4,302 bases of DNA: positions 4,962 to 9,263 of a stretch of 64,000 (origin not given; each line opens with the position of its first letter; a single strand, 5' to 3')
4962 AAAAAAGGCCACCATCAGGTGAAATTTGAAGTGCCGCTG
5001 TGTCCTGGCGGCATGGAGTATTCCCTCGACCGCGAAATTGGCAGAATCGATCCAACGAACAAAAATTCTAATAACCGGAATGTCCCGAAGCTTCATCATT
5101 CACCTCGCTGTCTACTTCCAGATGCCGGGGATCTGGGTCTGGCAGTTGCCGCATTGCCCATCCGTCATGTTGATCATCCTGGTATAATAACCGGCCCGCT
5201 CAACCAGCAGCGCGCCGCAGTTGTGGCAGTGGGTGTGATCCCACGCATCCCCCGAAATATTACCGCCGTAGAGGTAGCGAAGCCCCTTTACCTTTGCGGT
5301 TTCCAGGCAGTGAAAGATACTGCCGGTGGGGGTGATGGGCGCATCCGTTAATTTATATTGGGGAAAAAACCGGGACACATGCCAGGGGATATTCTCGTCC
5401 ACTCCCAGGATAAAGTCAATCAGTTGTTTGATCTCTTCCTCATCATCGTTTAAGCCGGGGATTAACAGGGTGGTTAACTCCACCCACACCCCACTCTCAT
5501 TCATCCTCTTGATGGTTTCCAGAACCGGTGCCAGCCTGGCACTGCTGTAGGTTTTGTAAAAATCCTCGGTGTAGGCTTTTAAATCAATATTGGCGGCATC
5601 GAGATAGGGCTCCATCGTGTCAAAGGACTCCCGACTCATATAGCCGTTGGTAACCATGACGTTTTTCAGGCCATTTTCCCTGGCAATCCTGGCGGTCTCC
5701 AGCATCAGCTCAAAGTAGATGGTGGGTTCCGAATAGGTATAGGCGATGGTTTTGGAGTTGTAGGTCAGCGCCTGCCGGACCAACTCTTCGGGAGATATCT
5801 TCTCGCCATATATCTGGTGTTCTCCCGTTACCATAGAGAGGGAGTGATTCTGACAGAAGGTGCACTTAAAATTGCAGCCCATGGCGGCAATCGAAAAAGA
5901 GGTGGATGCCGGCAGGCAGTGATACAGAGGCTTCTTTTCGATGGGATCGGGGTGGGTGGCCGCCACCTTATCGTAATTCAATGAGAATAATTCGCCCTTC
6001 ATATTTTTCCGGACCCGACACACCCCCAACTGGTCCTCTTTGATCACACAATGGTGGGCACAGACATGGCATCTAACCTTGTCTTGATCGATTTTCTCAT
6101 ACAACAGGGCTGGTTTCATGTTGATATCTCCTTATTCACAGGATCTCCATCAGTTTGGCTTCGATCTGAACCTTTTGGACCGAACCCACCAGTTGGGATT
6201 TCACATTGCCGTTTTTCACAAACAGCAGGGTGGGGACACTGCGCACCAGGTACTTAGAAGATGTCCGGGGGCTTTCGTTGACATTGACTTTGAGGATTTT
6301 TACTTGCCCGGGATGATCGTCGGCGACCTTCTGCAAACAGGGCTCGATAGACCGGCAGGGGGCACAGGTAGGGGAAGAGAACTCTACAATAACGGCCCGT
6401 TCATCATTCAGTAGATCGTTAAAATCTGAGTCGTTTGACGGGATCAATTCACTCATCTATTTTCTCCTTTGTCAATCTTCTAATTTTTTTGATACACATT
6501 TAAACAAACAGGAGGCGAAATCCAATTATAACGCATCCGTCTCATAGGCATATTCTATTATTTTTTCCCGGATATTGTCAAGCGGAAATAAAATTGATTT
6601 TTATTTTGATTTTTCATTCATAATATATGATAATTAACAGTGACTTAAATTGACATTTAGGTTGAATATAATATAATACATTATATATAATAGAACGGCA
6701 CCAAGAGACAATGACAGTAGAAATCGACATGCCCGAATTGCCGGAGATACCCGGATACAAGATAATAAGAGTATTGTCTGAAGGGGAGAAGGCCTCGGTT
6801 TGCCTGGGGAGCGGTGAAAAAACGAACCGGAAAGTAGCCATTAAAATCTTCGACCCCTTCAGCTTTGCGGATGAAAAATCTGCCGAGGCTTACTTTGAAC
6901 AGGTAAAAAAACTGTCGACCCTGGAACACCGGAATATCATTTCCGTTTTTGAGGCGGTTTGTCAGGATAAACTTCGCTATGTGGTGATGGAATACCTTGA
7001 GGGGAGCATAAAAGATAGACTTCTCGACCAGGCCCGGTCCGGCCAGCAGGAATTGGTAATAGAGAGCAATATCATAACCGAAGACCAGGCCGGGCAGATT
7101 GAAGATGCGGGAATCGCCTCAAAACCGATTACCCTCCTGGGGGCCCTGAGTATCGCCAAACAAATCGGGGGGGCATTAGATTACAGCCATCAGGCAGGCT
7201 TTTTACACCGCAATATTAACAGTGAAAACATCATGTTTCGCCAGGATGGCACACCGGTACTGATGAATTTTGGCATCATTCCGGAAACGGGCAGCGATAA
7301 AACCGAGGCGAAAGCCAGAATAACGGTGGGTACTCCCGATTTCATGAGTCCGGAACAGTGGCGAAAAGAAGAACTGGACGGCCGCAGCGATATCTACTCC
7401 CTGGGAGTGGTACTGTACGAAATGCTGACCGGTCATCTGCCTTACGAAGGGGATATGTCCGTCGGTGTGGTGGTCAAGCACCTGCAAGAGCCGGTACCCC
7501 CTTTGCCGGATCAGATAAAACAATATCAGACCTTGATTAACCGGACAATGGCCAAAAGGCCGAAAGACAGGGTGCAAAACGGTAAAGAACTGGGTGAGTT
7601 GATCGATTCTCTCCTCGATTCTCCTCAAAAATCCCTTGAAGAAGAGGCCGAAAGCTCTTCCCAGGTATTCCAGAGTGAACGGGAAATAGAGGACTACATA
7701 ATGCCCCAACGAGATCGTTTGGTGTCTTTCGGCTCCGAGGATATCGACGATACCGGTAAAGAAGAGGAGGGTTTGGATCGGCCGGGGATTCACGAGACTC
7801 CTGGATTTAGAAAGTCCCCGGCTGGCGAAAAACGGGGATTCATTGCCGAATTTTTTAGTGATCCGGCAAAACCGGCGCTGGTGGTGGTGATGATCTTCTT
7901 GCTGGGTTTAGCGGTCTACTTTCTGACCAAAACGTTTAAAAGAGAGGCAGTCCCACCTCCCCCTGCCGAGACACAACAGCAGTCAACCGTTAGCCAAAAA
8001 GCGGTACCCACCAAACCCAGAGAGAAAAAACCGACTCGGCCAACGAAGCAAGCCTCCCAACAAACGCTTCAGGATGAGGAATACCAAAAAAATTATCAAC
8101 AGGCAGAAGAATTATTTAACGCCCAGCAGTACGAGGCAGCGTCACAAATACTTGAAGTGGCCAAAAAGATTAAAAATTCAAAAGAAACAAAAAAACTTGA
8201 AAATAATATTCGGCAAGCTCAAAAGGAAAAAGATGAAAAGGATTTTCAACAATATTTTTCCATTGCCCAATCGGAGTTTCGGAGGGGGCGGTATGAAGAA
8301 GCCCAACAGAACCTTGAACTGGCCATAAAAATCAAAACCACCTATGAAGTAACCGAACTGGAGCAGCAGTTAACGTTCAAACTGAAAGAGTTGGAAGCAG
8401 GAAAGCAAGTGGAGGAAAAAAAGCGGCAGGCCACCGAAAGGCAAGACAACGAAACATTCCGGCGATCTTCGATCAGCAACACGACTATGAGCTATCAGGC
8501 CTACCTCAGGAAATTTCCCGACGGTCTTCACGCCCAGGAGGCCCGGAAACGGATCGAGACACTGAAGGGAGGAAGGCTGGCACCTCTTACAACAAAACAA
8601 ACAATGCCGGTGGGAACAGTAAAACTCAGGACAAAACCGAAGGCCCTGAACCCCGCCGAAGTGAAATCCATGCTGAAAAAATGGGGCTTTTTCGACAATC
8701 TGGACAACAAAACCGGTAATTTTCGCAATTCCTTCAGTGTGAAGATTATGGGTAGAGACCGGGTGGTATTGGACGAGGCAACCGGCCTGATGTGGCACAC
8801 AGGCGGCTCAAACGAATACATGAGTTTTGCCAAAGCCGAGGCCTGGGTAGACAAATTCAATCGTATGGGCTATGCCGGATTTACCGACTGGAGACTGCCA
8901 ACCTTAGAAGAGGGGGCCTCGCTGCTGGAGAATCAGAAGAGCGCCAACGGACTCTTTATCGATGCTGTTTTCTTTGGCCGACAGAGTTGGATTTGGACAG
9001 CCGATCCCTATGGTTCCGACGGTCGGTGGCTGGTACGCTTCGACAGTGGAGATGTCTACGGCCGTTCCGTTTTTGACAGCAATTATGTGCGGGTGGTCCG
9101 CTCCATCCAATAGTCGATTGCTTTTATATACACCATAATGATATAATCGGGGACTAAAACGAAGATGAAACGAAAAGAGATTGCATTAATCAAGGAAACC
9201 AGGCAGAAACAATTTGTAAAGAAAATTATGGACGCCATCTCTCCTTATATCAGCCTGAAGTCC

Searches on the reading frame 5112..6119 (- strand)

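Call 39: search_protein_families(library=pfam, proteins=[window:5112-6119:-], max_evalue=0.001)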
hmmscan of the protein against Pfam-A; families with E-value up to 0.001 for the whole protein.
window:5112-6119:- (335 aa): 2 families
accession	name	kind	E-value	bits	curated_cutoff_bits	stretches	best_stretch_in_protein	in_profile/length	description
PF04055.27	Radical_SAM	-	5.6e-25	88.9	29.5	1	81-233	6-165/166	Radical SAM superfamily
PF13353.11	Fer4_12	-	0.00017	22.3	22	1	78-174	11-107/137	4Fe-4S single cluster domain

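Call 80: search_protein_families(library=ncbifam, proteins=[window:5112-6119:-], max_evalue=0.01)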
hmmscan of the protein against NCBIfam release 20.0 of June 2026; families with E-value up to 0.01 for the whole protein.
window:5112-6119:- (335 aa): 28 families (the best 25 are shown)
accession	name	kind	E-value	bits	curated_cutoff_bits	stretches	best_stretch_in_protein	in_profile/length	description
TIGR04337.1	AmmeMemoSam_rS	hypoth_equivalog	1.8e-94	316.4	220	1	7-334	4-333/349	AmmeMemoRadiSam system radical SAM enzyme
TIGR02493.1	PFLA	equivalog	1.6e-17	63.6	231.75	1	76-240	19-186/235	pyruvate formate-lyase-activating protein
TIGR02495.1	NrdG2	equivalog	3.3e-15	55.9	131.15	1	71-237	15-180/193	anaerobic ribonucleoside-triphosphate reductase activating protein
TIGR04041.1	activase_YjjW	hypoth_equivalog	1.3e-14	54.3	250.2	1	127-251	114-238/276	YjjW family glycine radical enzyme activase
TIGR02494.1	PFLE_PFLC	subfamily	1.1e-13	51.1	174.35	1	85-238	81-240/293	glycyl-radical enzyme activating protein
NF043069.1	T4HPD_activ_SAM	equivalog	6e-13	48.8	425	1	84-241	80-243/299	trans-4-hydroxy-L-proline dehydratase activase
NF048010.1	SfplDhtActHpsHDes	equivalog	4.4e-12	45.4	430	1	92-250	96-262/298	(2S)-3-sulfopropanediol dehydratase activating enzyme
TIGR02666.1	moaA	equivalog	1.3e-11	44.1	284.05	1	82-238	20-181/336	GTP 3',8-cyclase MoaA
TIGR02668.1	moaA_archaeal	equivalog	7.2e-11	41.6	325.25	1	80-238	18-174/303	GTP 3',8-cyclase MoaA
TIGR04395.1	cutC_activ_rSAM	equivalog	1.1e-10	41.2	360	1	76-241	85-249/309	choline TMA-lyase-activating enzyme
NF033717.2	HPDL_rSAM_activ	equivalog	1.3e-10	41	420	1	125-238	134-249/311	4-hydroxyphenylacetate decarboxylase activase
TIGR04003.1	rSAM_BssD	equivalog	3.1e-10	39.7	496.45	1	85-238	85-245/314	[benzylsuccinate synthase]-activating enzyme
NF001199.0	PRK00164.2-1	equivalog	4.8e-10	39.1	231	1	80-237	20-175/308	GTP 3',8-cyclase MoaA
TIGR04038.1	tatD_link_rSAM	subfamily_domain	9.9e-10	38.5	129.7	1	81-224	17-171/192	TatD family nuclease-associated radical SAM protein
NF008356.0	PRK11145.1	equivalog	2e-09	37.1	375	1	76-241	24-192/246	pyruvate formate lyase 1-activating protein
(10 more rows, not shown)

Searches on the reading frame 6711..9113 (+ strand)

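Call 39: search_protein_families(library=pfam, proteins=[window:6711-9113:+], max_evalue=0.001)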
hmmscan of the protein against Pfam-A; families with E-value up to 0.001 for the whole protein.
window:6711-9113:+ (800 aa): 4 families
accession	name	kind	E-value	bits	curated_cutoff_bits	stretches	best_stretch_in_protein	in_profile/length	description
PF00069.31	Pkinase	-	1.3e-34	120.2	31.7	1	16-288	1-252/263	Protein kinase domain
PF07714.23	PK_Tyr_Ser-Thr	-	4e-32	112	23.1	1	18-288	3-249/258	Protein tyrosine and serine/threonine kinase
PF07603.17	Lcl_C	-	5e-20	72.4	34.9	1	685-797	2-117/117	Lcl C-terminal domain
PF17667.7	Pkinase_fungal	-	0.00025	20.3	24.1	1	116-231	265-379/387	Fungal protein kinase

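Call 80: search_protein_families(library=ncbifam, proteins=[window:6711-9113:+], max_evalue=0.01)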
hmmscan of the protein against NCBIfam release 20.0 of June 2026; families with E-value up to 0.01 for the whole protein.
window:6711-9113:+ (800 aa): 12 families
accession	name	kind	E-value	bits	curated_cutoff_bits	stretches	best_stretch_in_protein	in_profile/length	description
NF033483.0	PknB_PASTA_kin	equivalog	5.8e-62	210.5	450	2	138-586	102-544/563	Stk1 family PASTA domain-containing Ser/Thr kinase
NF052427.1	StpK7MSMEG_1200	equivalog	2e-32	112.4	900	1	137-320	102-287/601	serine/threonine protein kinase StpK7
NF047741.1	antiphage_MADS6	equivalog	5.5e-32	111.1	460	2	133-317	287-476/612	methylation-associated defense system protein kinase MAD6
NF009651.0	PRK13184.1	equivalog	4.1e-21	74.7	839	1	16-304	4-293/932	serine/threonine-protein kinase PknD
TIGR03903.1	TOMM_kin_cyc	equivalog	2.2e-19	68.8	705.75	1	150-295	86-241/1267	TOMM system kinase/cyclase fusion protein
NF053615.1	SerThrKinAfsKStmc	equivalog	1.1e-17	64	1300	1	148-289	117-256/809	protein serine/threonine kinase AfsK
NF038150.1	lanthi_synth_IV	equivalog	3.3e-16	58.8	650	1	117-304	271-459/851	class IV lanthionine synthetase LanL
NF038151.1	lanthi_synth_III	equivalog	1.7e-07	30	575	1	145-267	338-452/833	class III lanthionine synthetase LanKC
NF033442.0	BREX_PglW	equivalog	2e-06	25.8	990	1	140-303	309-488/1391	BREX system serine/threonine kinase PglW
TIGR02794.1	tolA_full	equivalog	0.0064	15.8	59.45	0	405-575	23-202/362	cell envelope integrity protein TolA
TIGR03724.2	arch_bud32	equivalog_domain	0.0068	15.9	125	0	147-193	89-134/193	KEOPS complex kinase/ATPase Bud32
NF011464.0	PRK14879.1-7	equivalog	0.0083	15.9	246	0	145-190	105-149/221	Kae1-associated kinase Bud32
